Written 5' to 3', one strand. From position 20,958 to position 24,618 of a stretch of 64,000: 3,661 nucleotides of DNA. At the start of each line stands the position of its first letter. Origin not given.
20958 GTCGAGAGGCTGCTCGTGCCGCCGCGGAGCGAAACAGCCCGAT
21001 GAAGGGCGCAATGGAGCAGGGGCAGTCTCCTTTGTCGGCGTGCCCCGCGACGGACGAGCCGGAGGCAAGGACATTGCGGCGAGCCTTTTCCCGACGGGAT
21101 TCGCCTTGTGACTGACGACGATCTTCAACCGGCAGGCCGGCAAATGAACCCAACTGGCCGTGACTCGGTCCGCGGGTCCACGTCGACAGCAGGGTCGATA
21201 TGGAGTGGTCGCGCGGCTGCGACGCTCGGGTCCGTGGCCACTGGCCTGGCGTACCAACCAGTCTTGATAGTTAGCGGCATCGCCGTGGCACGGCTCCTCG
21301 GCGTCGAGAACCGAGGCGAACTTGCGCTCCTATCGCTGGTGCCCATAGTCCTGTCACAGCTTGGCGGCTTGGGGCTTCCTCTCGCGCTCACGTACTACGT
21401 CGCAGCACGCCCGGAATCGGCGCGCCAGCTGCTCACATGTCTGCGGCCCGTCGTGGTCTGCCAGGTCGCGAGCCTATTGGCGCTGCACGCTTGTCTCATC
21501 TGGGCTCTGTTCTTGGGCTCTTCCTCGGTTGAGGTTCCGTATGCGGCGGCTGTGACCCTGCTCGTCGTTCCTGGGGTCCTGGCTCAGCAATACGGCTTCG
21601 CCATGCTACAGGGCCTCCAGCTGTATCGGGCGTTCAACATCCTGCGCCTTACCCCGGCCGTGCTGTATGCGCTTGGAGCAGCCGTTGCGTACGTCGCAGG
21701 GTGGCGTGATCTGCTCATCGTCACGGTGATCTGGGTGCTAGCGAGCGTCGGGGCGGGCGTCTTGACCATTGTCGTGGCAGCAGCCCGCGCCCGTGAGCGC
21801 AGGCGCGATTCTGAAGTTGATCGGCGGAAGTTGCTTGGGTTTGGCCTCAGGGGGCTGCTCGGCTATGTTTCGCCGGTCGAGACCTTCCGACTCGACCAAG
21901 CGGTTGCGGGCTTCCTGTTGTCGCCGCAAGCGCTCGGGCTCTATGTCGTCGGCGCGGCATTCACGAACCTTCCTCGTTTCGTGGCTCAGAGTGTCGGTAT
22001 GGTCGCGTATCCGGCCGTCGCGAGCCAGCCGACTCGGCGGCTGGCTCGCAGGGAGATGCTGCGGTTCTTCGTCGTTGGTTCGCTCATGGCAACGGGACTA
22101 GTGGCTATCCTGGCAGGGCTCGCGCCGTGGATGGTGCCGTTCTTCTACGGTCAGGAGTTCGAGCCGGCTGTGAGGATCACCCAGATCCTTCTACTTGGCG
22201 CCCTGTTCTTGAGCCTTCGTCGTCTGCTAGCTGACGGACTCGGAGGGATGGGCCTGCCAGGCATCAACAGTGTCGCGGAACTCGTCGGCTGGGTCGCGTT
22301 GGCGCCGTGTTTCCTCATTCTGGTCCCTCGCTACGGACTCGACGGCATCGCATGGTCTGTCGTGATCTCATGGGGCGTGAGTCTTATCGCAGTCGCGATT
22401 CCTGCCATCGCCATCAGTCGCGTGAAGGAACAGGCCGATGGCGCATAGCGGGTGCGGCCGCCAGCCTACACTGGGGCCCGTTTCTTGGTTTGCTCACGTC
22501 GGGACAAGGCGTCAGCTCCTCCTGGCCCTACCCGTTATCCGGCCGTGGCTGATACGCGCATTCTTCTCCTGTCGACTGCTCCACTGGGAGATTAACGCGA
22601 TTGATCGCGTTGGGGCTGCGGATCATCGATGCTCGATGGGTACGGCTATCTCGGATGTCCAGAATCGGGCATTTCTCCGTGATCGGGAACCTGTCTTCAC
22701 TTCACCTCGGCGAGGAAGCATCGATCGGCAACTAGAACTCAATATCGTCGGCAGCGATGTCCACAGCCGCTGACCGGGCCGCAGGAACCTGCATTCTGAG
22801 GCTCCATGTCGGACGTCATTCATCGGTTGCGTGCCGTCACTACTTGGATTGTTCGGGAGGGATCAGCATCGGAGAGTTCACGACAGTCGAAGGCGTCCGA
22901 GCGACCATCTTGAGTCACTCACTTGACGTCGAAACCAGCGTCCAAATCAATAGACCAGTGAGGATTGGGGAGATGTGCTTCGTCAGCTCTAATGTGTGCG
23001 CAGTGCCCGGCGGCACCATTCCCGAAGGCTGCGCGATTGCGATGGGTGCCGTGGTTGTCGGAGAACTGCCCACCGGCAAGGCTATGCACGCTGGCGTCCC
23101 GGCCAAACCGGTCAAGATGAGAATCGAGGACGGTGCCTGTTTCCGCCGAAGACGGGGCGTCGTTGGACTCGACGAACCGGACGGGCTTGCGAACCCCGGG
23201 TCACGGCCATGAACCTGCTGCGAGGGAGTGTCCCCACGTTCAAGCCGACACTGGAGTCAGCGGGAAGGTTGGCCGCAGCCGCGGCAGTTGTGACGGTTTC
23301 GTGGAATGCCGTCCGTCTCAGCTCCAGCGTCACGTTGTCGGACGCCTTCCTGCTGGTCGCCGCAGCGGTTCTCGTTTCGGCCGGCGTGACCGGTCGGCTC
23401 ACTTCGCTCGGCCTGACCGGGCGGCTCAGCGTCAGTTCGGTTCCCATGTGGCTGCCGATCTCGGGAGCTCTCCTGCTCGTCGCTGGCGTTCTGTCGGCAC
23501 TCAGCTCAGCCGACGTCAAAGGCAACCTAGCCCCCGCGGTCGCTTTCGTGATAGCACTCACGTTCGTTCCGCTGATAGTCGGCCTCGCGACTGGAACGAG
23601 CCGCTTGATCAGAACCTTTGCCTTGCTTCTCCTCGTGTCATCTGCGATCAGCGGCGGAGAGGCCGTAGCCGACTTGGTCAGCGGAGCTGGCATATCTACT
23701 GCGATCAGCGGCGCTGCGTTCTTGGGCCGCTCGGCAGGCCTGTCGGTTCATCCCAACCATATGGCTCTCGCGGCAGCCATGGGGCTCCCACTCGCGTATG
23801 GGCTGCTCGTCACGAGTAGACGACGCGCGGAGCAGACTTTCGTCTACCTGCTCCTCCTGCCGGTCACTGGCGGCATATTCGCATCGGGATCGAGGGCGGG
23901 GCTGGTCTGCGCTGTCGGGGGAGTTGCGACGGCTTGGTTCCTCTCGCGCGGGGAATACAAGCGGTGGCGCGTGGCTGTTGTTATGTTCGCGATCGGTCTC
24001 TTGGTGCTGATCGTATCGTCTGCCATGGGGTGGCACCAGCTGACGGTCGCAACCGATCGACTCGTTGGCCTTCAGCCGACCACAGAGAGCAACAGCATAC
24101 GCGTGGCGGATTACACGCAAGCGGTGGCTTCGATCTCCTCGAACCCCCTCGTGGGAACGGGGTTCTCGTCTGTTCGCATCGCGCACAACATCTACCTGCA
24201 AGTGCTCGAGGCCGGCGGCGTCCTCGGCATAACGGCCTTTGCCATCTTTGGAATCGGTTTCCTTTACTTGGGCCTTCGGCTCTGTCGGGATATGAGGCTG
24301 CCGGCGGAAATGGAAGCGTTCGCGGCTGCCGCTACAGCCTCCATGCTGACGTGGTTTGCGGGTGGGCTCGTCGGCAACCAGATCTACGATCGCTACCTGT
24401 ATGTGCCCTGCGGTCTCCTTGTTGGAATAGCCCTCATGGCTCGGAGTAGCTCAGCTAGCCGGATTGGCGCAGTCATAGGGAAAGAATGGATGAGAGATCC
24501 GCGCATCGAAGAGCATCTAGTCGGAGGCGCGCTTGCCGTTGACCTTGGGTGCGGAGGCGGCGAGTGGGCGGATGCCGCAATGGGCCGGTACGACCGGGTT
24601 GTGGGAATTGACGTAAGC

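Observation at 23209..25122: Wzy_C/O-antigen-ligase-type membrane domain fused to a cytoplasmic SAM methyltransferase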

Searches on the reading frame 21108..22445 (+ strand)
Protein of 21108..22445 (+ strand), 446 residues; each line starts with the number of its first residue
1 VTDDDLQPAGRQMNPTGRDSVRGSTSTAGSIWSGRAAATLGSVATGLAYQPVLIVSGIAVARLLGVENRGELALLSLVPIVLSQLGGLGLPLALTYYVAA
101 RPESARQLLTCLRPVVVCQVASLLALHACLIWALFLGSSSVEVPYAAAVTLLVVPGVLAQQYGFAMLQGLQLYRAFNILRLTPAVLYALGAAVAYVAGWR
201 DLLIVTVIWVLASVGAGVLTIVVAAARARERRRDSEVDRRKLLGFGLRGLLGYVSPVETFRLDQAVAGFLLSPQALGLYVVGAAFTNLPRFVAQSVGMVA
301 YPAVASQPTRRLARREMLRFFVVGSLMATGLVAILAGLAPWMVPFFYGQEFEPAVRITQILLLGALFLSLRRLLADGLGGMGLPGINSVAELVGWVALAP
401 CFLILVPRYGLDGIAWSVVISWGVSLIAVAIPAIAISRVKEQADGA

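Call 4: search_protein_families(library=pfam, proteins=[window:21108-22445:+], max_evalue=0.01)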
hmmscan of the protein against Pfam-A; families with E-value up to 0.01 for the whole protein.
window:21108-22445:+ (446 aa): 1 family
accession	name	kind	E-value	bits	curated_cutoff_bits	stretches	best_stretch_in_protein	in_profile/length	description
PF13440.11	Polysacc_synt_3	-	5.6e-10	39.4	23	1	60-355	2-292/293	Polysaccharide biosynthesis protein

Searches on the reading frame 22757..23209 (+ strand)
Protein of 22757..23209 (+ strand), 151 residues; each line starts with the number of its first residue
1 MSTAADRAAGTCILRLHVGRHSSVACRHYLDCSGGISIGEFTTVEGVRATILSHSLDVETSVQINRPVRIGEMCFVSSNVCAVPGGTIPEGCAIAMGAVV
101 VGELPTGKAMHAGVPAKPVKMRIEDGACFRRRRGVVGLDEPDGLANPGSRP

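Call 4: search_protein_families(library=pfam, proteins=[window:22757-23209:+], max_evalue=0.01)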
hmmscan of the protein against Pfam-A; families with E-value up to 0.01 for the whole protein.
window:22757-23209:+ (151 aa): 0 families

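Call 16: search_protein_families(library=pfam, proteins=[window:22757-23209:+], max_evalue=0.1)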
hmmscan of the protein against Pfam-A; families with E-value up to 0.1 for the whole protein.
window:22757-23209:+ (151 aa): 1 family
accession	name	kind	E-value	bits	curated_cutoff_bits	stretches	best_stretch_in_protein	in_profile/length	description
PF14602.12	Hexapep_2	-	0.061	13.5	27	1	67-100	1-32/34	Hexapeptide repeat of succinyl-transferase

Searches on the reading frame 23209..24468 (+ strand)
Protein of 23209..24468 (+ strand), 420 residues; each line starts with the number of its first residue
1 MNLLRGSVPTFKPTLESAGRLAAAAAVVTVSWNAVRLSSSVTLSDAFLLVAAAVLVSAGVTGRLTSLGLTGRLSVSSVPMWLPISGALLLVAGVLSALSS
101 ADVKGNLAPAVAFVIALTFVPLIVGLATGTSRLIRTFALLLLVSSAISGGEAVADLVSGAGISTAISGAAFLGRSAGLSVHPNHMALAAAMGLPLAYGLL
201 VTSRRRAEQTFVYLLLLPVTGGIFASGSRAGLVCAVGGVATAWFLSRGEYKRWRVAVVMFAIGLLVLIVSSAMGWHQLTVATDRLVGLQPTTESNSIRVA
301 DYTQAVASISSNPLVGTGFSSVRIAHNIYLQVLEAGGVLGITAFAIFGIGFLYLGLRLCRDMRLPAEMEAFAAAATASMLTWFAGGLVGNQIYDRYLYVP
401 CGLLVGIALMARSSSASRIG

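Call 69: predict_structure(alignment_id=A4)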
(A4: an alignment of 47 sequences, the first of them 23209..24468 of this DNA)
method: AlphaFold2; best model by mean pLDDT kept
length: 420 residues; sequences in the alignment: 47
mean_pLDDT: 89.8   pTM: 0.90
mean pLDDT of the five models: 89.8, 89.3, 89.2, 87.8, 86.8
residues with pLDDT >= 90: 293; 70-90: 98; 50-70: 18; < 50: 11
segments of 3 or more residues with pLDDT < 50: 1-11
pLDDT, mean of each block of 10 residues (from residue 1): 44 81 98 94 97 93 68 73 98 97 95 97 96 97 98 89 84 92 96 97 94 97 94 95 81 80 83 77 81 87 94 95 85 96 98 97 93 98 94 96 97 80
secondary structure, 60 per line:
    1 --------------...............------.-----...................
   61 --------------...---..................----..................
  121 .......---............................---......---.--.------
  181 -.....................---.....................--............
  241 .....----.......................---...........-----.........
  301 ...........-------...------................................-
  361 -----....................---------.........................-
elements in order: H15-29 H43-60 H81-98 H103-127 H131-158 H162-167 H182-202 H206-226 H229-245 H250-272 H276-286 H292-311 H328-359 H366-385 H395-419

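Call 71: fold_search(model_id=the predicted structure, library=pdb)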
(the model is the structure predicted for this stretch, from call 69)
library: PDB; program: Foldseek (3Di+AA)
matches with E <= 10: 377; with E <= 0.001: 2
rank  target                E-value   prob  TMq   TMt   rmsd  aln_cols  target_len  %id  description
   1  7tpg_B                9.0e-07  1.00  0.57  0.59   7.3       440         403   16  Single-Particle Cryo-EM Structure of the WaaL O-antigen ligase in its ligand bound state (released 2022-04-06)
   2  8p1u_A                2.8e-05  1.00  0.43  0.47   7.9       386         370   16  Structure of divisome complex FtsWIQLB (released 2024-05-22)
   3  6pl6_A                1.5e-03  1.00  0.44  0.51   7.5       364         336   17  Structural coordination of polymerization and crosslinking by a peptidoglycan synthase complex (released 2020-03-18)
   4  6s7t_A                6.1e-02  0.51  0.24  0.17  17.0       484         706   14  Cryo-EM structure of human oligosaccharyltransferase complex OST-B (released 2019-12-18)
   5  9n9j_I                1.1e-01  0.47  0.23  0.16  18.4       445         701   11  Structure of a GRP94 folding intermediate engaged with a CCDC134- and FKBP11-bound secretory translocon (released 2025-11-19)
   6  7oci_F                1.6e-01  0.72  0.26  0.19  18.2       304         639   12  Cryo-EM structure of yeast Ost6p containing oligosaccharyltransferase complex (released 2022-02-16)
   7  6s7o_A                1.6e-01  0.66  0.27  0.20  15.6       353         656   10  Cryo-EM structure of human oligosaccharyltransferase complex OST-A (released 2019-12-18)
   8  4ain_C                1.9e-01  0.09  0.13  0.12  23.9       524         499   10  Crystal structure of BetP with asymmetric protomers. (released 2012-06-06)
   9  6c26_A                2.3e-01  0.54  0.24  0.18  19.0       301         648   13  The Cryo-EM structure of a eukaryotic oligosaccharyl transferase complex (released 2018-01-31)
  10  8age_A                2.3e-01  0.47  0.27  0.20  19.5       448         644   12  Structure of yeast oligosaccharylransferase complex with acceptor peptide bound (released 2022-12-07)
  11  8b6l_I                2.4e-01  0.57  0.28  0.19  16.4       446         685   10  Subtomogram average of the human Sec61-TRAP-OSTA-translocon (released 2022-12-07)
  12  8agc_A                2.4e-01  0.38  0.27  0.19  20.0       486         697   12  Structure of yeast oligosaccharylransferase complex with lipid-linked oligosaccharide and non-acceptor peptide bound (released 2022-12-07)
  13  9s36_A                2.4e-01  0.14  0.14  0.17  21.2       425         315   11  Cryo-EM structure of Candida albicans Vrg4 bound to an inhibitory nanobody and GDP-Mannose. (released 2025-09-03)
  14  8fhk_C                2.5e-01  0.09  0.11  0.09  24.6       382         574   12  Heterodimeric ABC transporter BmrCD in the occluded conformation bound to ATP: BmrCD_OC-ATP (released 2023-11-15)
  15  5xap                  2.9e-01  0.09  0.12  0.08  23.9       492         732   12  Crystal structure of SecDF in I form (C2 space group) (released 2017-05-17)
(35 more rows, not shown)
